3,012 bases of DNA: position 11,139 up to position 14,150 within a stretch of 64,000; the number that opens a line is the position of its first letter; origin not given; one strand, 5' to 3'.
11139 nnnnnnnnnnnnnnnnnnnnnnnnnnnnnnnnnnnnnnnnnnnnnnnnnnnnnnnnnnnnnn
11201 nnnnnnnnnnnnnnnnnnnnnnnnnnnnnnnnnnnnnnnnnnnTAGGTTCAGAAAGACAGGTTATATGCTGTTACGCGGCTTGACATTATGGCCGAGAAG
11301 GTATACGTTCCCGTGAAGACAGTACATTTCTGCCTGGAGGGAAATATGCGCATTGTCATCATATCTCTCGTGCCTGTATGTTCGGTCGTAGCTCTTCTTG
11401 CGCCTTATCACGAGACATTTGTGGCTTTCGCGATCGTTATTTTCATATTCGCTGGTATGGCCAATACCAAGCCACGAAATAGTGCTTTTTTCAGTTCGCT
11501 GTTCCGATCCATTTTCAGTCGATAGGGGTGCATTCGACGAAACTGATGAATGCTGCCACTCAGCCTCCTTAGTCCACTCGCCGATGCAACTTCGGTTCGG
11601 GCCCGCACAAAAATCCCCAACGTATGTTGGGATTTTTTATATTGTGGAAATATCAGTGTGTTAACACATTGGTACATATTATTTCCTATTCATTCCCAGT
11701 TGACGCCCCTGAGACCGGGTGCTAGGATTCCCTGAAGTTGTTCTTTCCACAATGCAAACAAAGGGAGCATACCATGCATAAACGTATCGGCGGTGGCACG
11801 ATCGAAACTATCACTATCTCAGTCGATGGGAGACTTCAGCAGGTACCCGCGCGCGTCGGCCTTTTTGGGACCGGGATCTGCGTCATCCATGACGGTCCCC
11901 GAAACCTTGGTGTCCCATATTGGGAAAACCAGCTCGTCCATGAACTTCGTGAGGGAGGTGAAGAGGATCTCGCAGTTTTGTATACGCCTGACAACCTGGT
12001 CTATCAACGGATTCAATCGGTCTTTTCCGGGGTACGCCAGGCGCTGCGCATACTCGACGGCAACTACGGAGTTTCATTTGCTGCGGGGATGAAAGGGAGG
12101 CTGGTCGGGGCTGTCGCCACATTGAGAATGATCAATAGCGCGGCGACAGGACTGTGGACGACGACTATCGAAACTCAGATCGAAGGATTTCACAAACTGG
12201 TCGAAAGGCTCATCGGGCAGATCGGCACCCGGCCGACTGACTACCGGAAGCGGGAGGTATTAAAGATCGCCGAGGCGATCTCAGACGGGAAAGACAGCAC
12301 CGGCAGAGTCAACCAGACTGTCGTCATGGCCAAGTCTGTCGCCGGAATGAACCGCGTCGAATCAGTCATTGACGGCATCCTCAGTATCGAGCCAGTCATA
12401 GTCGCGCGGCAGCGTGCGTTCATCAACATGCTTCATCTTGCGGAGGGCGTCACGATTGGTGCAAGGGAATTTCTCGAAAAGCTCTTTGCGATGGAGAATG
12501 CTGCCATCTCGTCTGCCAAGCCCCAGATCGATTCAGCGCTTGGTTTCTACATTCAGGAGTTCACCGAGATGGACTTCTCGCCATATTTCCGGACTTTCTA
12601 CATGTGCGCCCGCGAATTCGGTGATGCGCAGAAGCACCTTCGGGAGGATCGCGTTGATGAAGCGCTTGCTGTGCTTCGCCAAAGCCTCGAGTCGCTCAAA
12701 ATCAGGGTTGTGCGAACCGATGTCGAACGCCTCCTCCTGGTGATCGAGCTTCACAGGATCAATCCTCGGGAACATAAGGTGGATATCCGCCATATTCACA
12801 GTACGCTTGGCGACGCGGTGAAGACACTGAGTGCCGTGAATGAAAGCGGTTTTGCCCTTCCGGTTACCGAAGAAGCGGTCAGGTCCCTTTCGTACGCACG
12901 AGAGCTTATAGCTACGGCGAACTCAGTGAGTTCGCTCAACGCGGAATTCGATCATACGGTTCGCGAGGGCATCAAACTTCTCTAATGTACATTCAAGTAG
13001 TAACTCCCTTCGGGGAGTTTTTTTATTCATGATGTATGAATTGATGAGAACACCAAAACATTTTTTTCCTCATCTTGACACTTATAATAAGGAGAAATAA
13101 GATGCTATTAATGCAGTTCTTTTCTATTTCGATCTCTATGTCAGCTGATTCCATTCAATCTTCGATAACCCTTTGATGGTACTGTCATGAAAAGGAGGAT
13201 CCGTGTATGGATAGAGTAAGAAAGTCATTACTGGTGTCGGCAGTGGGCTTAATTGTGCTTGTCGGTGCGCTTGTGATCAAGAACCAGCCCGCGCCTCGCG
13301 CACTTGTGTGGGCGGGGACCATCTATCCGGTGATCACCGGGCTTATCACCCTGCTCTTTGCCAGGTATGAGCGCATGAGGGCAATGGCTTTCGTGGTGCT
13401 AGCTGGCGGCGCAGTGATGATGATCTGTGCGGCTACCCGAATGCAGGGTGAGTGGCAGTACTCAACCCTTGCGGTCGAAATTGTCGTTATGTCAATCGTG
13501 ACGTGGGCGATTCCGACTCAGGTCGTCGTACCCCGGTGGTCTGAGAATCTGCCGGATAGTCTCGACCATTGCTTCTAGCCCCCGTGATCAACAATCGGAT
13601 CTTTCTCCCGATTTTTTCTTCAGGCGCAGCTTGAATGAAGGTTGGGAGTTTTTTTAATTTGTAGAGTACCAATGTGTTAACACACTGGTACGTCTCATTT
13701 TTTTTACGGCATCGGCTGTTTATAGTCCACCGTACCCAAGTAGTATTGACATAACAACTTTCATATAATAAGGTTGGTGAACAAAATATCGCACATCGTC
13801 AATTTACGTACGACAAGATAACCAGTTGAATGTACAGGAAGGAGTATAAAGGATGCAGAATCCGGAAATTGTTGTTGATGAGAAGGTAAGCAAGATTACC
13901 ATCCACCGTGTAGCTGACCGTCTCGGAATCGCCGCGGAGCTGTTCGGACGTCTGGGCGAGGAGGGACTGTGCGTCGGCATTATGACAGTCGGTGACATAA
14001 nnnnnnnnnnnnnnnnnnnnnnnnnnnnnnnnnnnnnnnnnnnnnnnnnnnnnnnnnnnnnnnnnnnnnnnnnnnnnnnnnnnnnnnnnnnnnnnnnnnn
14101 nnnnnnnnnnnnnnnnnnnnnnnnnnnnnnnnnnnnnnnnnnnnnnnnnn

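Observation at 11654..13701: Two copies of a 22-26 bp palindromic motif (core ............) ~2 kb apart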

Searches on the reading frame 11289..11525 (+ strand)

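Call 19: search_protein_families(library=pfam, proteins=[window:11289-11525:+], max_evalue=0.1)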
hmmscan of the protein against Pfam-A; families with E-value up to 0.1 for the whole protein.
window:11289-11525:+ (78 aa): 1 family
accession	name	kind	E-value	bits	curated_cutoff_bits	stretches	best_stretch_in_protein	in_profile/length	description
PF02411.20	MerT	-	0.036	14.6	32.9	1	18-63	27-73/116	MerT mercuric transport protein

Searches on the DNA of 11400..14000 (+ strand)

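Call 42: search_rna_families(source=window, start=11400, end=14000, threshold=evalue, max_evalue=1)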
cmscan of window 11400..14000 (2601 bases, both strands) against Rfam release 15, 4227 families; matches with E-value up to 1: 2.
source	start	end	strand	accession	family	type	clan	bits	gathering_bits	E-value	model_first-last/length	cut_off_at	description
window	13002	13104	+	RF02980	freshwater-2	Cis-reg;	-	23.8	49.9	0.94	1-84/84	no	freshwater-2 RNA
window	13413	13466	+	RF01119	sR32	Gene; snRNA; snoRNA; CD-box;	-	17.8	40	0.09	1-57/57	no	Small nucleolar RNA sR32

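Call 88: search_rna_families(sources=[L003, L010, L020, L005, L029, L037, L045], threshold=gathering)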
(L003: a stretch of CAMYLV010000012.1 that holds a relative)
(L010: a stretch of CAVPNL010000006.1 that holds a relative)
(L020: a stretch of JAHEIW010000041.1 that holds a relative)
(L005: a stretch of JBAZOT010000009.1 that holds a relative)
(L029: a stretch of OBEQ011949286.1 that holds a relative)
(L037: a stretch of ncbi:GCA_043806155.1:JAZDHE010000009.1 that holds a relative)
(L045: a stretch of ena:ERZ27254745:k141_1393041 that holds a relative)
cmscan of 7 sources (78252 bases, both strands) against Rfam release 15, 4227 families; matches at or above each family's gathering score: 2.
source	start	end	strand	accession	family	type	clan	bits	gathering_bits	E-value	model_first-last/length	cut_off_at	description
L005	2901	2972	-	RF00005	tRNA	Gene; tRNA;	CL00001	65.9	29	5.2e-12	1-71/71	no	tRNA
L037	6701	6772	-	RF00005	tRNA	Gene; tRNA;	CL00001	61.7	29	7.5e-11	1-71/71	no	tRNA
